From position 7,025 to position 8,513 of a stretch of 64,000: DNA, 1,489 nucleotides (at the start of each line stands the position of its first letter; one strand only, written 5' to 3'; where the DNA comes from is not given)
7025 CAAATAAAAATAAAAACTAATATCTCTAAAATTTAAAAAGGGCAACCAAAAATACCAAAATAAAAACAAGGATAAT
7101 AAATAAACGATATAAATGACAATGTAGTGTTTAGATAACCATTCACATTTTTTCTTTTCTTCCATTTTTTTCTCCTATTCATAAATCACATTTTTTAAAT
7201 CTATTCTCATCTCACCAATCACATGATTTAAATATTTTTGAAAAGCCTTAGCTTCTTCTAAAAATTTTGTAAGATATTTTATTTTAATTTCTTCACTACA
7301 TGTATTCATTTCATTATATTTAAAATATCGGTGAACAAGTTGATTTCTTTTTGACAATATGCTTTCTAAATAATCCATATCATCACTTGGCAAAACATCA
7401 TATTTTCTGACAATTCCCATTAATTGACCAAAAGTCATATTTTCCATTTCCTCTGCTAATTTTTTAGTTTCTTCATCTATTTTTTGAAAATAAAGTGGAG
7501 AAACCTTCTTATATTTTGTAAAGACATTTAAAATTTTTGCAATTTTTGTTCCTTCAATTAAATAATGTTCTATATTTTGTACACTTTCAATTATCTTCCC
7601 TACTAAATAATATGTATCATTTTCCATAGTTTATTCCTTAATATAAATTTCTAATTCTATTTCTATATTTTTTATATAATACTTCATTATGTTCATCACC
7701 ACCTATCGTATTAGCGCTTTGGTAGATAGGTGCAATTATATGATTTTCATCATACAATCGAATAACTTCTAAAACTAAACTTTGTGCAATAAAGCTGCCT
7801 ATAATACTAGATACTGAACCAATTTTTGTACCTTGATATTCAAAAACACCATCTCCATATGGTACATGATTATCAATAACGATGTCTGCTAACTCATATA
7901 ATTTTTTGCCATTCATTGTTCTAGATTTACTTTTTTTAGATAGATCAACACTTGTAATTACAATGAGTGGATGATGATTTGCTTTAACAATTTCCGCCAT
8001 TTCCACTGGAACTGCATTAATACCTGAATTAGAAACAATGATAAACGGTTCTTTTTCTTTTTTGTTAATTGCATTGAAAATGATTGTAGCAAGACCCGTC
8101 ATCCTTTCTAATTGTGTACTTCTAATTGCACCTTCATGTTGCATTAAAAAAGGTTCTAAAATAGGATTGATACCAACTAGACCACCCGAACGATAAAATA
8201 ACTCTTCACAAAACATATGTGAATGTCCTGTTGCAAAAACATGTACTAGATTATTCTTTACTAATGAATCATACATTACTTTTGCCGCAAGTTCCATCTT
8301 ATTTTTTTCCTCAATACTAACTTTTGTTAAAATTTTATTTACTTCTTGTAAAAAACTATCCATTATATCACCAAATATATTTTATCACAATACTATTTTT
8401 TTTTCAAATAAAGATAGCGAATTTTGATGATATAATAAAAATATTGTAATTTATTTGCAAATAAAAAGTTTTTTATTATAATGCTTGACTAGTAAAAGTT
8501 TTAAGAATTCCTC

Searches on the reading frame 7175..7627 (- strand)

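Call 5: search_protein_families(library=pfam, proteins=[window:7175-7627:-], max_evalue=0.01)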
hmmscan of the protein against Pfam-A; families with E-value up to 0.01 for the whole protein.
window:7175-7627:- (150 aa): 4 families
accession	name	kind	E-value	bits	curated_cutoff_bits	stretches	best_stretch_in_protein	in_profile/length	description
PF01934.22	HepT-like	-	0.0022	18.1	23.5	1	45-106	32-99/120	Ribonuclease HepT-like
PF01068.26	DNA_ligase_A_M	-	0.0027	17.9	26.2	1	38-121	84-166/204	ATP dependent DNA ligase domain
PF24164.1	TMP_N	-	0.003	18.4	27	0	11-72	20-78/82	Tape measure protein N-terminal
PF18735.6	HEPN_RiboL-PSP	-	0.0041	17.5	28.4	1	11-134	70-190/191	RiboL-PSP-HEPN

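Call 6: search_protein_families(library=ncbifam, proteins=[window:7175-7627:-], max_evalue=0.01)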
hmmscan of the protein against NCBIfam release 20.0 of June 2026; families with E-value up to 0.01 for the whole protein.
window:7175-7627:- (150 aa): 0 families

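Call 78: search_protein_families(library=padloc, proteins=[window:7175-7627:-], max_evalue=0.001)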
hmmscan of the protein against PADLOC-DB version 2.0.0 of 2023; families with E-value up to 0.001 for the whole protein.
window:7175-7627:- (150 aa): 0 families

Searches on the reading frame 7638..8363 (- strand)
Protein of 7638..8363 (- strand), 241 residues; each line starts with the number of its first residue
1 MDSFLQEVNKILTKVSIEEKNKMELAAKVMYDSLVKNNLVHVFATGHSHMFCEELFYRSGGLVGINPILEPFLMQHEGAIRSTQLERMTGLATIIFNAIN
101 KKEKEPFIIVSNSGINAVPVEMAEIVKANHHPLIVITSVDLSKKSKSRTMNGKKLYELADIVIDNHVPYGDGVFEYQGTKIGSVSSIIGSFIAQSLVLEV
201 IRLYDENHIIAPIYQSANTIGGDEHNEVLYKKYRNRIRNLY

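Call 5: search_protein_families(library=pfam, proteins=[window:7638-8363:-], max_evalue=0.01)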
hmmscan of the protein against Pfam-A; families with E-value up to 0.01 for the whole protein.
window:7638-8363:- (241 aa): 2 families
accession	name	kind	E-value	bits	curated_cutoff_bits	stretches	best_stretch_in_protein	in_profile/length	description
PF13580.11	SIS_2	-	6.6e-38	130.3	27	1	4-138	2-138/138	SIS domain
PF01380.27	SIS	-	0.0013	18.9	25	1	102-144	52-94/131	SIS domain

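Call 6: search_protein_families(library=ncbifam, proteins=[window:7638-8363:-], max_evalue=0.01)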
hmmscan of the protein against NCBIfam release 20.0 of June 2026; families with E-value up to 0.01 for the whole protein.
window:7638-8363:- (241 aa): 1 family
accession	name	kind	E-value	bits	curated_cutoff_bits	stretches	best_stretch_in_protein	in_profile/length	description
NF002805.0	PRK02947.1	subfamily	4.4e-80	268.4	135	1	1-240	4-246/247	sugar isomerase domain-containing protein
